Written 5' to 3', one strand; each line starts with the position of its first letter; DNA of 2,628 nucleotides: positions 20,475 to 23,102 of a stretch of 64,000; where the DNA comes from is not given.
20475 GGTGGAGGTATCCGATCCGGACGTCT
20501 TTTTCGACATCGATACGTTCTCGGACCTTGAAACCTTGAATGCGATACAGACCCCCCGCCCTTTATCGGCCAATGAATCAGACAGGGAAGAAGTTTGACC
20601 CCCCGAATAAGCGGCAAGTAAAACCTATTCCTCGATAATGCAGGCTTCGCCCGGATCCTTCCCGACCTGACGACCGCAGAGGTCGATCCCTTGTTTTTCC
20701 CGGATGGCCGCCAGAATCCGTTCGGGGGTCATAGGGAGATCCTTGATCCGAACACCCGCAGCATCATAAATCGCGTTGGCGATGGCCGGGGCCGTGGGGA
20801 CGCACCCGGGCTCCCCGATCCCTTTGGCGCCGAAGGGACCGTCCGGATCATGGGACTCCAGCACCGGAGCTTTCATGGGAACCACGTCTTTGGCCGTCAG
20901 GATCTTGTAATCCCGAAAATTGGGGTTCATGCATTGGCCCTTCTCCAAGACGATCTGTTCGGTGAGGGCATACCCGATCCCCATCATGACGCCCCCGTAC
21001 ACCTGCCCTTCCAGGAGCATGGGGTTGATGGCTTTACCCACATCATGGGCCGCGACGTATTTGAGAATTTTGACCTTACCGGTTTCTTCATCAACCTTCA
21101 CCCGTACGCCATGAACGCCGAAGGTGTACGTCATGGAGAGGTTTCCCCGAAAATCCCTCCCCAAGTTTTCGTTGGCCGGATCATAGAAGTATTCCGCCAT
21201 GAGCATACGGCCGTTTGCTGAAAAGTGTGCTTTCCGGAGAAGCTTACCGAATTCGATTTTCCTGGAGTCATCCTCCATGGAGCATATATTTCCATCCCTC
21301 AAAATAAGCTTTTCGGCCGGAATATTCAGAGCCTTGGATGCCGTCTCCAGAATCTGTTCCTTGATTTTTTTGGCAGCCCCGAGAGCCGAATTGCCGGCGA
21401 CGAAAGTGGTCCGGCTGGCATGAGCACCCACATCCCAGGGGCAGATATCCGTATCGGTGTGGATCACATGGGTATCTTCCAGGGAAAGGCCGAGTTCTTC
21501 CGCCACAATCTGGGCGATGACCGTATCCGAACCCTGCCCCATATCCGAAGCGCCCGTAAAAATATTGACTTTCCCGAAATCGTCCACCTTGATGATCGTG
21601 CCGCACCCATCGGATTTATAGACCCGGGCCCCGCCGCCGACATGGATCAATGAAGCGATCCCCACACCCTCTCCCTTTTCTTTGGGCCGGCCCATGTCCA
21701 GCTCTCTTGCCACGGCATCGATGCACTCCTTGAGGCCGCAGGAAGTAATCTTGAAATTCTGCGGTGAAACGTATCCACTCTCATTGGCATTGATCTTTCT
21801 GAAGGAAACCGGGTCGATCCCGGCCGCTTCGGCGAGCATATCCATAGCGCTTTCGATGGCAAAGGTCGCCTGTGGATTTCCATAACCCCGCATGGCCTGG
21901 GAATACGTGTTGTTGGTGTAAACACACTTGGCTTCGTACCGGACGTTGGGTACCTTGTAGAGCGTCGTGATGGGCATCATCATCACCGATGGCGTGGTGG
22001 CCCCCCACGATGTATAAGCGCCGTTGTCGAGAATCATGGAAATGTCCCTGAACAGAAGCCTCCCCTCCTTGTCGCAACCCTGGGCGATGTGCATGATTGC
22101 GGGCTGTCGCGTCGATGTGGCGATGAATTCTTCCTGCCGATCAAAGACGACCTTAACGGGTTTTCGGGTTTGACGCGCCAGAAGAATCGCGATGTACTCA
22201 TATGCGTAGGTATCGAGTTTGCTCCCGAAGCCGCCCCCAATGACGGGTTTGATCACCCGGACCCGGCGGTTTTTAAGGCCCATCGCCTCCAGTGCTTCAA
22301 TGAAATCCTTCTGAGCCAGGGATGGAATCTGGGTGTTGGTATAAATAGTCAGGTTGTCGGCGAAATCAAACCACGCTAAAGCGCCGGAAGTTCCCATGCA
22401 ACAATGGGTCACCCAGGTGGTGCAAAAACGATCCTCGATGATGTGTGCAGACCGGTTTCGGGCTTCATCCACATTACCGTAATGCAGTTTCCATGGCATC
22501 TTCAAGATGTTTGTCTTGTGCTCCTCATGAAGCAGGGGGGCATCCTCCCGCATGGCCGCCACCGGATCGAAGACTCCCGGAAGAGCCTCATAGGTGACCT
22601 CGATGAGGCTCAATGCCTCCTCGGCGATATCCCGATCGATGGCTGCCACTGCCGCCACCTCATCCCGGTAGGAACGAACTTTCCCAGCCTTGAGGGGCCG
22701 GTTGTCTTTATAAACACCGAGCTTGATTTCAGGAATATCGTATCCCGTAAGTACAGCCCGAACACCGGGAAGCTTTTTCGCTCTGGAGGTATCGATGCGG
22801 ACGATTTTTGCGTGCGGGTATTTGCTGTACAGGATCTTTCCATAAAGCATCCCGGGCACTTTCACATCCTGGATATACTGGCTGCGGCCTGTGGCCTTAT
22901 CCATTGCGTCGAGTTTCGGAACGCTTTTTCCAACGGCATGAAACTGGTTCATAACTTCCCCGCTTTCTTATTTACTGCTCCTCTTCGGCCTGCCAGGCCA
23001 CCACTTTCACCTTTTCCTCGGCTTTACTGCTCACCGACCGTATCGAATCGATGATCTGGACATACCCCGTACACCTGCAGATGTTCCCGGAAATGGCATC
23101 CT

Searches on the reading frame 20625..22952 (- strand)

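Call 41: search_protein_families(library=ncbifam, proteins=[window:20625-22952:-], max_evalue=0.00001)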
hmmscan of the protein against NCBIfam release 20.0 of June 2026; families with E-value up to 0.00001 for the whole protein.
window:20625-22952:- (775 aa): 13 families
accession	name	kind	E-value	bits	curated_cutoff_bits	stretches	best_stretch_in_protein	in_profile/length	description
TIGR03194.1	4hydrxCoA_A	equivalog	2.7e-192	641.1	994.55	1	11-749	1-745/746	4-hydroxybenzoyl-CoA reductase subunit alpha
NF043082.1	XdhA_XDHase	equivalog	1.4e-180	602.1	780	1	7-754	1-756/758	xanthine dehydrogenase subunit XdhA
NF007426.0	PRK09970.1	equivalog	2.6e-175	584.6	916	1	5-752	4-757/761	xanthine dehydrogenase molybdenum-binding subunit XdhA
NF041018.1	glyceraldDH_alpha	equivalog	5.6e-134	448.2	790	1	6-747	2-741/741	glyceraldehyde dehydrogenase subunit alpha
TIGR03196.1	pucD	equivalog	4.5e-132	442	783.65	1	7-747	3-755/763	xanthine dehydrogenase subunit D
TIGR03311.1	Se_dep_XDH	equivalog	4.8e-126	421.9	830.45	2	6-538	161-682/848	selenium-dependent xanthine dehydrogenase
NF040766.1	CODH_aero_grp5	exception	3.8e-111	372.6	950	1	6-746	4-781/785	aerobic carbon-monoxide dehydrogenase large subunit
NF045668.1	pterin_aldehy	equivalog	1.3e-101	341.2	1100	1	6-750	174-904/905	molybdopterin-dependent aldehyde oxidoreductase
TIGR03313.1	Se_sel_red_Mo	hypoth_equivalog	5e-97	325.7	1101.9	2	156-750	359-949/951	molybdopterin-dependent oxidoreductase Mo/Fe-S-binding subunit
TIGR02416.1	CO_dehy_Mo_lg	equivalog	5.2e-97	325.8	991.15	1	21-747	7-768/770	aerobic carbon-monoxide dehydrogenase large subunit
NF041671.1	peri_hyde_PaoC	equivalog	3.4e-96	323.3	1180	1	2-751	13-732/735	aldehyde oxidoreductase molybdenum-binding subunit PaoC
TIGR02965.1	xanthine_xdhB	equivalog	3.7e-85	286.6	849.5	1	8-752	2-756/758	xanthine dehydrogenase molybdopterin binding subunit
TIGR02969.1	mam_aldehyde_ox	subfamily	2.5e-43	147.8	1912.3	1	6-732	575-1279/1330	aldehyde oxidase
